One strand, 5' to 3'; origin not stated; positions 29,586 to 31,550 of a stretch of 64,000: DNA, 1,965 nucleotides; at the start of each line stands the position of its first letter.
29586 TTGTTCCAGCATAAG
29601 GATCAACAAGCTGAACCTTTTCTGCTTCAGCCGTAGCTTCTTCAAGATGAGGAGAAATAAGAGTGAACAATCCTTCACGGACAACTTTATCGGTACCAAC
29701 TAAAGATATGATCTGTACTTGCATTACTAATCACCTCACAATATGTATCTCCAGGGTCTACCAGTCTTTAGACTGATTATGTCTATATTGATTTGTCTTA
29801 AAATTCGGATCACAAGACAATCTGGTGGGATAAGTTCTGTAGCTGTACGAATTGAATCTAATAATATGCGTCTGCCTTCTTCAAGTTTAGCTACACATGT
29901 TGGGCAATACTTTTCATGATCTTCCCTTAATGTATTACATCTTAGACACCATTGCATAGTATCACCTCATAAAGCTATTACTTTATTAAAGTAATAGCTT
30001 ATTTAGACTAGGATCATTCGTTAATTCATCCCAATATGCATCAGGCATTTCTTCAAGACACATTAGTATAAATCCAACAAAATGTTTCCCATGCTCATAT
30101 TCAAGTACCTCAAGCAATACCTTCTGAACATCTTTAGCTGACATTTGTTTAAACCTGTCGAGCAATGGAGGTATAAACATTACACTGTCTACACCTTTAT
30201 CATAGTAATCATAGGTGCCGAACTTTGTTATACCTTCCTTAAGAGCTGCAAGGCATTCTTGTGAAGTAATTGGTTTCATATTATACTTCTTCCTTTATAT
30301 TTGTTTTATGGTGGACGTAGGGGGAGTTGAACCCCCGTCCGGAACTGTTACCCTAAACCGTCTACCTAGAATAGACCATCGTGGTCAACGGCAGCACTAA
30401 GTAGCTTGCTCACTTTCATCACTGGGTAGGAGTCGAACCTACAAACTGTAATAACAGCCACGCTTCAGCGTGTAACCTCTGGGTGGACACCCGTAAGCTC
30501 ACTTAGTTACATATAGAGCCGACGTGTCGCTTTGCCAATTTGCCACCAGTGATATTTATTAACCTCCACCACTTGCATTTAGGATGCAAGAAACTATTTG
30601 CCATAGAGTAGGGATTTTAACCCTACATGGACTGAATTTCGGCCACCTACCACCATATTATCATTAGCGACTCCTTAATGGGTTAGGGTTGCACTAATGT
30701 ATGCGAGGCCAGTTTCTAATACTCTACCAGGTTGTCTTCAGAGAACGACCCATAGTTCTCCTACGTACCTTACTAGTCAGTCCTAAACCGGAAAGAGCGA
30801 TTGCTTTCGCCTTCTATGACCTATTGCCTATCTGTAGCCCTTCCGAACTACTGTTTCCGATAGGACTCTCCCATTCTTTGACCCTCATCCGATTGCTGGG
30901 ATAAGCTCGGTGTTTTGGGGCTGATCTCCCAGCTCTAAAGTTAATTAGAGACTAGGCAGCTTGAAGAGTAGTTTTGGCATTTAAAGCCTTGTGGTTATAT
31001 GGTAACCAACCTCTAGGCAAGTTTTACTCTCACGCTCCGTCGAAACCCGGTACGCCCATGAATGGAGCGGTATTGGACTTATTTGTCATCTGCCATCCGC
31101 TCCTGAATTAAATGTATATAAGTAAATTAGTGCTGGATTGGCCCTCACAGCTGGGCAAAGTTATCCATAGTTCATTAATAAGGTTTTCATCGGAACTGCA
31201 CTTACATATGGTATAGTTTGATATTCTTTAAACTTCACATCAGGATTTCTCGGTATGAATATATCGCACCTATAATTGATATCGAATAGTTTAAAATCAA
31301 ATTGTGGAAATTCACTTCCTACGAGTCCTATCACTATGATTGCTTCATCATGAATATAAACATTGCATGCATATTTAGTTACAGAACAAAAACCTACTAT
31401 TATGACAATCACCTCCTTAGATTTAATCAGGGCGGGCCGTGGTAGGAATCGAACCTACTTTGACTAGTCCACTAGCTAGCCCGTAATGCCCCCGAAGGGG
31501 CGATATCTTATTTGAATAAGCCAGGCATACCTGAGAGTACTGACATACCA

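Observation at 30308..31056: Phage-encoded tmRNA-like gene, about twice normal length, with predicted tag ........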

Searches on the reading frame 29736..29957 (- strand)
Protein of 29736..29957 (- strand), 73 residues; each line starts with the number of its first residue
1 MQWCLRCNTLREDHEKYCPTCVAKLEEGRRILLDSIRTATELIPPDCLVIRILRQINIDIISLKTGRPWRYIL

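Call 57: search_protein_families(library=pfam, proteins=[window:29736-29957:-], max_evalue=0.01)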
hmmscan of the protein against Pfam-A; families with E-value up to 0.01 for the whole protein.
window:29736-29957:- (73 aa): 1 family
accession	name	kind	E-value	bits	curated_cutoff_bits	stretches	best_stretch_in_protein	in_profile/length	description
PF12773.13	DZR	-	0.0047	17.5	27.3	1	4-26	1-23/45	Double zinc ribbon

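Call 91: search_protein_families(library=phrogs, proteins=[window:29736-29957:-], max_evalue=0.001)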
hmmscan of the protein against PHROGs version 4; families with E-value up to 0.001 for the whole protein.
window:29736-29957:- (73 aa): 0 families

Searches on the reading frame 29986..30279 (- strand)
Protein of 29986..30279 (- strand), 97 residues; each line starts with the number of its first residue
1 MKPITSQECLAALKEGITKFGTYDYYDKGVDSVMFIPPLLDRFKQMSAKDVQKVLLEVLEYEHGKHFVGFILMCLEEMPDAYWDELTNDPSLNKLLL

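Call 10: search_protein_families(library=phrogs, proteins=[window:29986-30279:-])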
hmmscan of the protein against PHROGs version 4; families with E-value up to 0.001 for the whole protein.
window:29986-30279:- (97 aa): 0 families

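Call 11: search_protein_families(library=pfam, proteins=[window:29986-30279:-])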
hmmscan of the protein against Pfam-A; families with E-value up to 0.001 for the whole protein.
window:29986-30279:- (97 aa): 0 families

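Call 79: find_encoding_contigs(protein=window:29986-30279:-, flank=2500, max_places=10)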
Protein window:29986-30279:- (97 aa): 21 contigs read that carry it; 2 places shown.
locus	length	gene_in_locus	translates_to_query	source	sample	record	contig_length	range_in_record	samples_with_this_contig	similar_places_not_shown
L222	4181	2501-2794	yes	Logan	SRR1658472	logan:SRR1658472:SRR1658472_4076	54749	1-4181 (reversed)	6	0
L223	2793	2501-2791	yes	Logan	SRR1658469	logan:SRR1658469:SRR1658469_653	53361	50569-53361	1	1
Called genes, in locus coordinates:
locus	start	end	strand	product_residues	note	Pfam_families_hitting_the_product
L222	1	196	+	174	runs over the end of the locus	-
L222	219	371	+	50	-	-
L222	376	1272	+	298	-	PF01145:Band_7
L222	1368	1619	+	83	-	-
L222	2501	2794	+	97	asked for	-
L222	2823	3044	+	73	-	-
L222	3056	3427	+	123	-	-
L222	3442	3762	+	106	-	-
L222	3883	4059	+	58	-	-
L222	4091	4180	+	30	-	?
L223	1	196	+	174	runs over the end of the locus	-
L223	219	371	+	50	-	-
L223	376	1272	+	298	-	PF01145:Band_7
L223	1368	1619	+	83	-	-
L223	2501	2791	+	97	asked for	?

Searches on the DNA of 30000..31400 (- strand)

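Call 4: search_rna_families(source=window, start=30000, end=31400, threshold=evalue, max_evalue=10, show_alignments=6)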
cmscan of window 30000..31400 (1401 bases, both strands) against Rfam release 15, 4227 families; matches with E-value up to 10: 10.
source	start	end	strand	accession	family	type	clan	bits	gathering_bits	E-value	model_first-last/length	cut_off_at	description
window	30309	30366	-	RF00023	tmRNA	Gene;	CL00001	29.6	47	8.3e-10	1-374/374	no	transfer-messenger RNA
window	30558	30634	-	RF01761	wcaG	Cis-reg;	-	22.2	42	0.17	1-98/98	no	wcaG RNA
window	30101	30371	-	RF04321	tmRNA_permuted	Gene;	-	22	47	0.044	1-213/213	no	permuted transfer-messenger RNA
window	31319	31367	-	RF02476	GlsR7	Gene; snRNA; snoRNA; CD-box;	-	17.4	75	0.73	1-59/59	no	Small nucleolar RNA GlsR7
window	30033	30064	-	RF01168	SNORD126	Gene; snRNA; snoRNA; CD-box;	-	16.7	55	4.4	1-77/77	no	Small nucleolar RNA SNORD126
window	30311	30363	+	RF04354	Plastid-ycf2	Cis-reg;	-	16.1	65.7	4.8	1-75/75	no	Plastid-ycf2 5UTR RNA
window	30309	30356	-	RF00233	Tymo_tRNA-like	Cis-reg;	-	13.9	40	6.5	1-84/84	no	Tymovirus/Pomovirus/Furovirus tRNA-like 3' UTR element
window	30584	30614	+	RF02914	DUF805b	Cis-reg;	CL00115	13.6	35.6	1.4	1-35/35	no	DUF805b RNA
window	30952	31073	-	RF04321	tmRNA_permuted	Gene;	-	12.7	47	6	1-213/213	no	permuted transfer-messenger RNA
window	31072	31090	-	RF01130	sR46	Gene; snRNA; snoRNA; CD-box;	-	12.1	50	9.4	4-22/56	no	Small nucleolar RNA sR46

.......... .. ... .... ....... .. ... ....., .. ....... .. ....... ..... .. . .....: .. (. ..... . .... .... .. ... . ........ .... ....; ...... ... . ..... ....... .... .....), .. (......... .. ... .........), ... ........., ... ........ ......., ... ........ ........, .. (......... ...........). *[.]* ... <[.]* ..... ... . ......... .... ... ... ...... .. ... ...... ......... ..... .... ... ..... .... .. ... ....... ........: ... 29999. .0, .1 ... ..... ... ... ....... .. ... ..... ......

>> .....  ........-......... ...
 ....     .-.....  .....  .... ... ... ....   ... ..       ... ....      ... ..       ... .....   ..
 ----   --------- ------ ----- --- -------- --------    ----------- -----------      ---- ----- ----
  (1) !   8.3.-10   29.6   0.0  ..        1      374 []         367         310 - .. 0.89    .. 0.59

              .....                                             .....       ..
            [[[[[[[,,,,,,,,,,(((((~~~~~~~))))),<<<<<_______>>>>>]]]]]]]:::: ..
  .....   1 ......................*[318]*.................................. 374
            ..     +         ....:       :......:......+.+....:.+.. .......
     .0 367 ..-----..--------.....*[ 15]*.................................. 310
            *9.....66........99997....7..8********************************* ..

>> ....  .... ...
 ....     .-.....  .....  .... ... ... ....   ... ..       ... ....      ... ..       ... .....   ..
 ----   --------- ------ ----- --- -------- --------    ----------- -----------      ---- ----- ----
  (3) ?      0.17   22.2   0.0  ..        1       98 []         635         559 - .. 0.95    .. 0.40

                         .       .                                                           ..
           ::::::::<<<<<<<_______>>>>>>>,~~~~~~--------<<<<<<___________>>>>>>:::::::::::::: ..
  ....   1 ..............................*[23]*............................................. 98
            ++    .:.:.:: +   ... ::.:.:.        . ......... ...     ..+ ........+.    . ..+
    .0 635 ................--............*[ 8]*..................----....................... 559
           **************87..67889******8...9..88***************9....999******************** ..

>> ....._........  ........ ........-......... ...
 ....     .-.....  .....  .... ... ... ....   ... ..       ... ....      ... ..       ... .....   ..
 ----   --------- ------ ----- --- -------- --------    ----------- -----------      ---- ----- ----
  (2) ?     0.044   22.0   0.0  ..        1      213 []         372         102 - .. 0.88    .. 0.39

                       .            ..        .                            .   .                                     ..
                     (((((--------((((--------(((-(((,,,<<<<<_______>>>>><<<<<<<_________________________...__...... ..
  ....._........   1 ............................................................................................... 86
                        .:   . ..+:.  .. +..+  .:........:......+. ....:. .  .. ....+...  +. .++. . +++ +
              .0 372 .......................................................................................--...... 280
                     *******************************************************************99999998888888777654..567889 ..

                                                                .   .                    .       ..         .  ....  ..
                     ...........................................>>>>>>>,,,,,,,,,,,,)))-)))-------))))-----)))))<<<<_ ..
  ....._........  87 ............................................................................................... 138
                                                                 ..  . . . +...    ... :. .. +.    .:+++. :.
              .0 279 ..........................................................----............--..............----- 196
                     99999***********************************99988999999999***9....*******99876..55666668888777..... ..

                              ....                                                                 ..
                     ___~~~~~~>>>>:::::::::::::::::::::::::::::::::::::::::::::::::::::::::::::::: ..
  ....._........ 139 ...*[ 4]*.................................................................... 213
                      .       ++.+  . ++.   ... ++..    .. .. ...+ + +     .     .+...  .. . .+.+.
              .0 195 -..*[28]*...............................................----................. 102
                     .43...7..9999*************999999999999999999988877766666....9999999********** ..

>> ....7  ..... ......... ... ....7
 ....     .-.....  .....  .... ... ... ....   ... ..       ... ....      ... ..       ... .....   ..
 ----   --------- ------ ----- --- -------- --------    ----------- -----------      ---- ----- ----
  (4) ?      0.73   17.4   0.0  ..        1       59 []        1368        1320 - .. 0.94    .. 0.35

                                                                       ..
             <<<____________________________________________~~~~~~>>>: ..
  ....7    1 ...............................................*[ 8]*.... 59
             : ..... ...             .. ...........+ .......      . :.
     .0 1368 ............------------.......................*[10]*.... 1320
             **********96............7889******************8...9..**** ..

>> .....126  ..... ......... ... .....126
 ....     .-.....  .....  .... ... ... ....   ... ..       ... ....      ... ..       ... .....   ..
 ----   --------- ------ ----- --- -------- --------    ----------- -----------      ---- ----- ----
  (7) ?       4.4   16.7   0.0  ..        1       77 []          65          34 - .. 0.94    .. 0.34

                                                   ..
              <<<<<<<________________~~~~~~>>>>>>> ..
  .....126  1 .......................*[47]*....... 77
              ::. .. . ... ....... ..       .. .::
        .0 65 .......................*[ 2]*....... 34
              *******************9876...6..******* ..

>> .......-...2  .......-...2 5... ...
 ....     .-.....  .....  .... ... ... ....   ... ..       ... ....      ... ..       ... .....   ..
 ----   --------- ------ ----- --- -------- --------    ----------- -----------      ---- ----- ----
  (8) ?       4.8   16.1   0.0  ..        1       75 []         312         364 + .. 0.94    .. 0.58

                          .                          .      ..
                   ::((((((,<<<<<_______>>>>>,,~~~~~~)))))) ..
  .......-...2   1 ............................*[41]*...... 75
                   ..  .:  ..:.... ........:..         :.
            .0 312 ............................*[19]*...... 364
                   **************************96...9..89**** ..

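Call 6: search_dna_similar(query=window:30250-31120:-, collection=phages, mode=distant, max_rows=30)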
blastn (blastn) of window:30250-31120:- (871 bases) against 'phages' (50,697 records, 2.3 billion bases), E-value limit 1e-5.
No match.

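Call 70: search_rna_families(source=window, start=30340, end=30960, threshold=evalue, max_evalue=10, show_alignments=0)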
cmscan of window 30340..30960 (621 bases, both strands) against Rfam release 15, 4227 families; matches with E-value up to 10: 2.
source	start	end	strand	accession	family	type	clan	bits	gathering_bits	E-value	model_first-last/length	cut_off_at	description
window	30558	30634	-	RF01761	wcaG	Cis-reg;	-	22.2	42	0.076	1-98/98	no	wcaG RNA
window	30584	30614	+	RF02914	DUF805b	Cis-reg;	CL00115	13.6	35.6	0.61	1-35/35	no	DUF805b RNA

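Call 81: search_dna_similar(query=window:30918-31057:-, collection=phages, mode=distant, max_evalue=10, max_rows=15)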
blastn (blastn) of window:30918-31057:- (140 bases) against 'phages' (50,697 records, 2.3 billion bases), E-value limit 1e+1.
No match.

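Call 82: search_dna_similar(query=window:30308-30420:-, collection=phages, mode=distant, max_evalue=10, max_rows=15)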
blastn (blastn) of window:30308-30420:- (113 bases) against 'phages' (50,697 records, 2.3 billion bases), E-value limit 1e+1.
Records with a match: 55; places in all: 62; records where one place covers at least 80% of the query: 0.
Best place of each record, by identity: 80-90% 50; 60-80% 5.
By first word of the organism name: Pseudomonas 10; Escherichia 9; Klebsiella 8; Salmonella 7; Streptomyces 6; Mycobacterium 4; Cronobacter 2; Acinetobacter 2; Citrobacter 1; Enterobacteria 1; and 5 more.
By host as written in the record: - 9; Mycobacterium smegmatis mc2 155 4; Pseudomonas aeruginosa 2; Pseudomonas aeruginosa USM AR2 2; Klebsiella pneumoniae 2; Cronobacter sakazakii 2; Salmonella enterica subsp. enterica serovar Enteritidis str. LK5 2; Salmonella enterica subsp. salamae 244/03 II 2; and 23 more.
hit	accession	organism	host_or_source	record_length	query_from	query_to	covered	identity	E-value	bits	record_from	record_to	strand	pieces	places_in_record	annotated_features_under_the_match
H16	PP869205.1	Pseudomonas phage PA_L9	Pseudomonas aeruginosa (clinical ...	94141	67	112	41%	80.4%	3e-2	44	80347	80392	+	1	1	none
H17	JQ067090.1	Pseudomonas phage PaMx31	Pseudomonas aeruginosa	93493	67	112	41%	78.3%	3e-1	39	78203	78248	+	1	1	record has no annotation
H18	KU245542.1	Pseudomonas phage SM1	Pseudomonas aeruginosa USM AR2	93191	67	112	41%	78.3%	3e-1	39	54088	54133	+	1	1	none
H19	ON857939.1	Pseudomonas phage vB_PaeS_FBPa45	Pseudomonas sp.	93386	67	112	41%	78.3%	3e-1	39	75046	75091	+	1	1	none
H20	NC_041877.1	Pseudomonas phage SM1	Pseudomonas aeruginosa USM AR2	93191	67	112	41%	78.3%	3e-1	39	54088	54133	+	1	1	none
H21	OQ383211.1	Pseudomonas phage UF_RH6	Pseudomonas aeruginosa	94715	67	112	41%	78.3%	3e-1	39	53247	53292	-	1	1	none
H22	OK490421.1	Klebsiella phage Kp4866-6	Klebsiella pneumoniae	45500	75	112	34%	84.2%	3e-2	43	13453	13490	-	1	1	record has no annotation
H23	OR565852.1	Citrobacter phage phiNP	Citrobacter rodentium DBS100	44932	75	112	34%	81.6%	1e+0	38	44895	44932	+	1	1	none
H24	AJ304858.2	Enterobacteria phage CP-1639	Escherichia coli 1639/77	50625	77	112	32%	83.3%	3e-1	39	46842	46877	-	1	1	ssrA: 10Sa RNA (tmRNA)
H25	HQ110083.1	Cronobacter phage ESSI-2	Cronobacter sakazakii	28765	77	112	32%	83.3%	3e-1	39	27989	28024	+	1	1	none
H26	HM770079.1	Salmonella phage RE2010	Salmonella enterica subsp. enterica ...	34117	77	112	32%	83.3%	3e-1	39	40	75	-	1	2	repeat_region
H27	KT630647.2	Salmonella phage SEN8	Salmonella enterica subsp. salamae ...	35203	77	112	32%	83.3%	3e-1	39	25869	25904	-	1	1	none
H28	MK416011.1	Klebsiella phage ST437-OXA245phi4.1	Klebsiella pneumoniae ST437-OXA245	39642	77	112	32%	83.3%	3e-1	39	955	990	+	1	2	none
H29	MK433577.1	Klebsiella phage ST512-KPC3phi13.6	Klebsiella pneumoniae ST512-KPC3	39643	77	112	32%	83.3%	3e-1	39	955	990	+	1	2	none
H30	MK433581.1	Klebsiella phage ST258-KPC3phi16.1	Klebsiella pneumoniae ST258-KPC3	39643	77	112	32%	83.3%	3e-1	39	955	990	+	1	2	none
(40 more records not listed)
